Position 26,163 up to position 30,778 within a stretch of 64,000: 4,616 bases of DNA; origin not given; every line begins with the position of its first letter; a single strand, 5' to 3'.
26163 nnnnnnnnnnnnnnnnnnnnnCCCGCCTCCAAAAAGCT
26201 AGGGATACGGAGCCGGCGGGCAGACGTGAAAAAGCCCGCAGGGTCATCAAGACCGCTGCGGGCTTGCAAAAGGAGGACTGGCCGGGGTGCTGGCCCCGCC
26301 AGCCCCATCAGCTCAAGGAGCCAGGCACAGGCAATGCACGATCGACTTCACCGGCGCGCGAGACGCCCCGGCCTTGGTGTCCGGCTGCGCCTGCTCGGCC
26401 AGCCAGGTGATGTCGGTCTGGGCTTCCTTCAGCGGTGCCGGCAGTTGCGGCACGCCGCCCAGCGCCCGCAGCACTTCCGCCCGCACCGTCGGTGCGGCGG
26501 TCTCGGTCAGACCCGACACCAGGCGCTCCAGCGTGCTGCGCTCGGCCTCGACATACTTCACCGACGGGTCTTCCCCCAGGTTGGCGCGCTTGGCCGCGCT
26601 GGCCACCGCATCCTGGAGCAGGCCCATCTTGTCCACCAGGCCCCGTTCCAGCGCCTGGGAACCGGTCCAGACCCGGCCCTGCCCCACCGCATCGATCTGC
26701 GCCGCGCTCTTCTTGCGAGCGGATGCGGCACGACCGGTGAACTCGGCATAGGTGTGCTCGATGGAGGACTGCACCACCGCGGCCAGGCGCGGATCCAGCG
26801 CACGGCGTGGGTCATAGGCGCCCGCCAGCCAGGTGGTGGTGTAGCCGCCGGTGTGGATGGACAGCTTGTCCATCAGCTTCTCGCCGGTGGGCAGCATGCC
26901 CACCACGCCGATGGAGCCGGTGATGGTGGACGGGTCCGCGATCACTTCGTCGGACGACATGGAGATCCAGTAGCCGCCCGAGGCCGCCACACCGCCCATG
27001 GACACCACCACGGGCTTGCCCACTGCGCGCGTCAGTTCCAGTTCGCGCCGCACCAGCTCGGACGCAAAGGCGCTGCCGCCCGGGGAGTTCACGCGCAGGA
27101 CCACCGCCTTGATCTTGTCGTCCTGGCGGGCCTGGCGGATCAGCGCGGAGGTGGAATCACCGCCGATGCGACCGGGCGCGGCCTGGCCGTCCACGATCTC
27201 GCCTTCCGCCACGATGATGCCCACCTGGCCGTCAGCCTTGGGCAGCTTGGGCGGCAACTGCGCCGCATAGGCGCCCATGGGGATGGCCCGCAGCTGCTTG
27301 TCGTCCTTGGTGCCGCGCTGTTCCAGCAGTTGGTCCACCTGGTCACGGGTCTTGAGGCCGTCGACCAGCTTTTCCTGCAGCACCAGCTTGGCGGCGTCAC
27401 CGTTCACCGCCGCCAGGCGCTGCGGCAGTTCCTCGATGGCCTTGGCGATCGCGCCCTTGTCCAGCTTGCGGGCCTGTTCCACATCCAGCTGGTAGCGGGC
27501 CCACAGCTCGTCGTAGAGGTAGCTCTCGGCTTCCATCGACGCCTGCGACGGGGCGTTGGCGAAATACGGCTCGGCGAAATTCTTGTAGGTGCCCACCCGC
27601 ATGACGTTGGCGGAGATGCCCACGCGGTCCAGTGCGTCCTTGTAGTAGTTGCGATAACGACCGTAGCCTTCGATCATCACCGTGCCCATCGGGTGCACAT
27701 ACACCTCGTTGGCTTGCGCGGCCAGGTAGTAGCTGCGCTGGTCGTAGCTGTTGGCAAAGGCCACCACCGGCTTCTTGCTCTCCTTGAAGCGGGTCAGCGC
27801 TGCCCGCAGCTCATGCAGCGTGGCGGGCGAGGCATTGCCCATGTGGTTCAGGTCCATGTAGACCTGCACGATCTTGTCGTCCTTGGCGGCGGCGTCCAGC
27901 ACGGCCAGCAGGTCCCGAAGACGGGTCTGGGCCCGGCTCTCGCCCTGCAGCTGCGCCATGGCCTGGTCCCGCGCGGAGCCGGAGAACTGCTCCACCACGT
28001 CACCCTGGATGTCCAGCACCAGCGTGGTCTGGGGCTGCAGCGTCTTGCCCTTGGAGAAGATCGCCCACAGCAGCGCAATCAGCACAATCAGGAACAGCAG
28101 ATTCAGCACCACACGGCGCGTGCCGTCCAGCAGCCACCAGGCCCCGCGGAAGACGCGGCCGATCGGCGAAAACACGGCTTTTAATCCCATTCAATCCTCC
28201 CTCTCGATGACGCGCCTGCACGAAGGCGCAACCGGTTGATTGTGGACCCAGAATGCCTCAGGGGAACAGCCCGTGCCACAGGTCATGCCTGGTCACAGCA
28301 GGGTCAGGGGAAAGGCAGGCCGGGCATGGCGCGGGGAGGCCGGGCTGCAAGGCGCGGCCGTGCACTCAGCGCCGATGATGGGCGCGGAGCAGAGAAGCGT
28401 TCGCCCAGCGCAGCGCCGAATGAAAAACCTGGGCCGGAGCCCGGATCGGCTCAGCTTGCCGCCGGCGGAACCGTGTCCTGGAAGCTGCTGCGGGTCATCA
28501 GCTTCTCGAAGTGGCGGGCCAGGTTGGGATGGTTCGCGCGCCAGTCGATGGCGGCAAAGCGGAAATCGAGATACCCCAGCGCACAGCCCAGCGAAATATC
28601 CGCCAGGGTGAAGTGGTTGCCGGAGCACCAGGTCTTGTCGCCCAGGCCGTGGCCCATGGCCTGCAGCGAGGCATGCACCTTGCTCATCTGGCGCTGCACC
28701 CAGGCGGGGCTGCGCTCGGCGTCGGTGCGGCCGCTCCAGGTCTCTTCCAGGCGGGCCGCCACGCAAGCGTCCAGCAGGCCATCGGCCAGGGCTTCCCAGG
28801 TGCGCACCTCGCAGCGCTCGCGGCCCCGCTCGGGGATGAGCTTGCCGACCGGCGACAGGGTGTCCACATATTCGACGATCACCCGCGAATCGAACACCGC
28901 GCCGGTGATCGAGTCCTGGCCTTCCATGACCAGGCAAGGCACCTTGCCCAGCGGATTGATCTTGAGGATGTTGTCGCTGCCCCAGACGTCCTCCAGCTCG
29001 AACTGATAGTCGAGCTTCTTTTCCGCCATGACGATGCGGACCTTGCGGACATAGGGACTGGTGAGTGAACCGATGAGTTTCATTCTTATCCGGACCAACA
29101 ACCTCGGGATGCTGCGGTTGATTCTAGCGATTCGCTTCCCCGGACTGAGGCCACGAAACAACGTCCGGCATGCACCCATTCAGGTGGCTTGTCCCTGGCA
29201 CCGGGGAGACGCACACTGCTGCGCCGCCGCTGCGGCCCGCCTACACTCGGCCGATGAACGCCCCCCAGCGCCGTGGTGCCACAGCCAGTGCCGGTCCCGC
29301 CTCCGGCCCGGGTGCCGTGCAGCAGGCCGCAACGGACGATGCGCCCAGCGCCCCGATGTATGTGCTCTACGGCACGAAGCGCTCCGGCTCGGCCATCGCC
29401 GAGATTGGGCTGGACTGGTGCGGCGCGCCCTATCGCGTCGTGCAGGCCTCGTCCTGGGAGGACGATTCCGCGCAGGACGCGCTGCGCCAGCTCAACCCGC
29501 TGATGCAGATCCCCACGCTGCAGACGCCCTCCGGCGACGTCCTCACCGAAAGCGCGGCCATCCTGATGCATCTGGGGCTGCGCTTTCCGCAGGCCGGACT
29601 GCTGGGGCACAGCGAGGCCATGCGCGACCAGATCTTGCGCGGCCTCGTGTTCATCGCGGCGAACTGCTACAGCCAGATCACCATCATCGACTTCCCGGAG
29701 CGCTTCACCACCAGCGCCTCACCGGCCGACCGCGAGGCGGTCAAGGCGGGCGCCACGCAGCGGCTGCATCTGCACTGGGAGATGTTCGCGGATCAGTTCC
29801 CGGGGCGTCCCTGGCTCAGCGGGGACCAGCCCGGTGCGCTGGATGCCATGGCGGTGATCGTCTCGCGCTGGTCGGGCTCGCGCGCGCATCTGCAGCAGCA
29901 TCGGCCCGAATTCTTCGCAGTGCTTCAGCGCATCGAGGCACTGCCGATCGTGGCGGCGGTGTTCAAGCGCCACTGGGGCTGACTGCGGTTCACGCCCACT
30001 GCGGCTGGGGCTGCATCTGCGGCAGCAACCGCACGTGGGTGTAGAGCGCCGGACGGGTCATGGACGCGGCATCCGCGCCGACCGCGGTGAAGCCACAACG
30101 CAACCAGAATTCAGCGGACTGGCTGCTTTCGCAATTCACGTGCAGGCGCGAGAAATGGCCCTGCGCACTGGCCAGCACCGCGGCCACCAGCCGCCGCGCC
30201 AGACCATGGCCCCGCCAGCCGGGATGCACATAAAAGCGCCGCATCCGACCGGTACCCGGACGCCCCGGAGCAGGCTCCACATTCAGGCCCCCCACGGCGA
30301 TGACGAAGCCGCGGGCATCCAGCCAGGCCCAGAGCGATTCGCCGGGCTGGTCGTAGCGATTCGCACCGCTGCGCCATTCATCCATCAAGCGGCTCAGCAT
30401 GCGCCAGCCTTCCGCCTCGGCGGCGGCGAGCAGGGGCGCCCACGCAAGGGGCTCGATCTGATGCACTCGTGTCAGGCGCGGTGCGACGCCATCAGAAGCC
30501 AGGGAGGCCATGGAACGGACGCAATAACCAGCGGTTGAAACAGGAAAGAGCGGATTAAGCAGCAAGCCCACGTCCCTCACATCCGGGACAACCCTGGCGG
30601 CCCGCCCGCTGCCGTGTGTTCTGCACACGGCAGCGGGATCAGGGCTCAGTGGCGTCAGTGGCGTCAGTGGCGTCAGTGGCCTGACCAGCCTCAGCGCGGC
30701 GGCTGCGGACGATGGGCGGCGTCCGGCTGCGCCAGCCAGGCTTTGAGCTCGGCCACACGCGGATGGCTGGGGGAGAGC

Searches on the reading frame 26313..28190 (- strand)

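Call 10: search_protein_families(library=pfam, proteins=[window:26313-28190:-], max_evalue=0.001)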
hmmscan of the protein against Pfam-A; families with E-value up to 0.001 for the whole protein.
window:26313-28190:- (625 aa): 4 families
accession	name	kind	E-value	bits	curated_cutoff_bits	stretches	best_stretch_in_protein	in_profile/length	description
PF01343.23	Peptidase_S49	-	2.5e-63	213.1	24.9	2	389-538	4-153/154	Peptidase family S49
PF25145.1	NfeD1b_N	-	5.5e-06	26.5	40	0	356-430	27-98/189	NfeD1b, N-terminal domain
PF01972.22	SDH_protease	-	0.0004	19.9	31.3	1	349-427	80-155/286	ClpP-like SDH-type serine proteinase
PF00574.28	CLP_protease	-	0.00058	20.2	20.2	0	355-415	41-98/182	Clp protease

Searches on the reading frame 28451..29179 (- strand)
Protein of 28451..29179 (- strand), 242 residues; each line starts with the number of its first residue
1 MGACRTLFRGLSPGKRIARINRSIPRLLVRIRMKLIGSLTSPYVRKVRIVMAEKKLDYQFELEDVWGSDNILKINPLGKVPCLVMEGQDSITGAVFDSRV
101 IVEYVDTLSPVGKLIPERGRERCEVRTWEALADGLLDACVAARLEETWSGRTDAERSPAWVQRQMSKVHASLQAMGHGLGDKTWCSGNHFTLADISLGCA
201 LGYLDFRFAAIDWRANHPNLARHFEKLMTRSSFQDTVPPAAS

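Call 10: search_protein_families(library=pfam, proteins=[window:28451-29179:-], max_evalue=0.001)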
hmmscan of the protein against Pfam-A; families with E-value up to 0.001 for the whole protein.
window:28451-29179:- (242 aa): 6 families
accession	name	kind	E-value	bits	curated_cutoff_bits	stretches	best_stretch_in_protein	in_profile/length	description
PF13410.11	GST_C_2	-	5.7e-17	62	24.9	1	158-225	1-68/69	Glutathione S-transferase, C-terminal domain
PF13417.12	GST_N_3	-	1e-14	55.1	22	1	35-109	1-71/75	Glutathione S-transferase, N-terminal domain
PF13409.12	GST_N_2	-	1.5e-14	54.7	25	1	40-107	1-69/70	Glutathione S-transferase, N-terminal domain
PF00043.30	GST_C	-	1e-08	35.7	20.7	1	155-230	18-92/93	Glutathione S-transferase, C-terminal domain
PF02798.26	GST_N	-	2.8e-08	34.4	20.9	1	33-106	3-75/76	Glutathione S-transferase, N-terminal domain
PF14497.11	GST_C_3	-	0.00031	21.4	21.6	1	160-230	26-94/104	Glutathione S-transferase, C-terminal domain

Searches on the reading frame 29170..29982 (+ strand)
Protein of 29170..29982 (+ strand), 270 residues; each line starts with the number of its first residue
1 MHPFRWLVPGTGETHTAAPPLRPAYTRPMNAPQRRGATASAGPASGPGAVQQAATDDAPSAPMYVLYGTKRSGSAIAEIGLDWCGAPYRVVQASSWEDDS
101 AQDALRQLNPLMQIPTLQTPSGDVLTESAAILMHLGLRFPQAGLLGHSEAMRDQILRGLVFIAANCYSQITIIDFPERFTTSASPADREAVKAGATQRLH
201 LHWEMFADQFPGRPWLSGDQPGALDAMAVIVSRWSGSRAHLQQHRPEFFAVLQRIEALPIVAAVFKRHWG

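Call 10: search_protein_families(library=pfam, proteins=[window:29170-29982:+], max_evalue=0.001)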
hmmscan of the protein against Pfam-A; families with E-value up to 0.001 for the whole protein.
window:29170-29982:+ (270 aa): 3 families
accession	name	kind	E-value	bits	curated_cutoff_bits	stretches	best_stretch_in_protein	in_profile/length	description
PF13409.12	GST_N_2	-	2.5e-09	38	25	1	79-135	10-67/70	Glutathione S-transferase, N-terminal domain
PF13417.12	GST_N_3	-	3e-07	31.1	22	1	77-141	13-73/75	Glutathione S-transferase, N-terminal domain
PF02798.26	GST_N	-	5.1e-06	27.2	20.9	1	77-135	17-74/76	Glutathione S-transferase, N-terminal domain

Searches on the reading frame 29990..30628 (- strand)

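Call 10: search_protein_families(library=pfam, proteins=[window:29990-30628:-], max_evalue=0.001)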
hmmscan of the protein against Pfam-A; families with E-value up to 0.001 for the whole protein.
window:29990-30628:- (212 aa): 4 families
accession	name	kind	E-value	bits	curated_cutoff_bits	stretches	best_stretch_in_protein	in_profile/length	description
PF00583.31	Acetyltransf_1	-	3.8e-11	43.7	20.7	1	86-180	27-116/116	Acetyltransferase (GNAT) family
PF13508.13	Acetyltransf_7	-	7.9e-10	39.4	27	1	108-181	5-83/84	Acetyltransferase (GNAT) domain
PF13673.13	Acetyltransf_10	-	1.7e-07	31.7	23.6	1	127-185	52-112/128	Acetyltransferase (GNAT) domain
PF08445.16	FR47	-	0.00011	22.5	22.1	1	126-182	21-79/86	FR47-like protein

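Call 33: search_protein_families(library=padloc, proteins=[window:29990-30628:-], max_evalue=0.01)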
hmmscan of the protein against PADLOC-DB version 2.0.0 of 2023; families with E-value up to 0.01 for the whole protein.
window:29990-30628:- (212 aa): 0 families
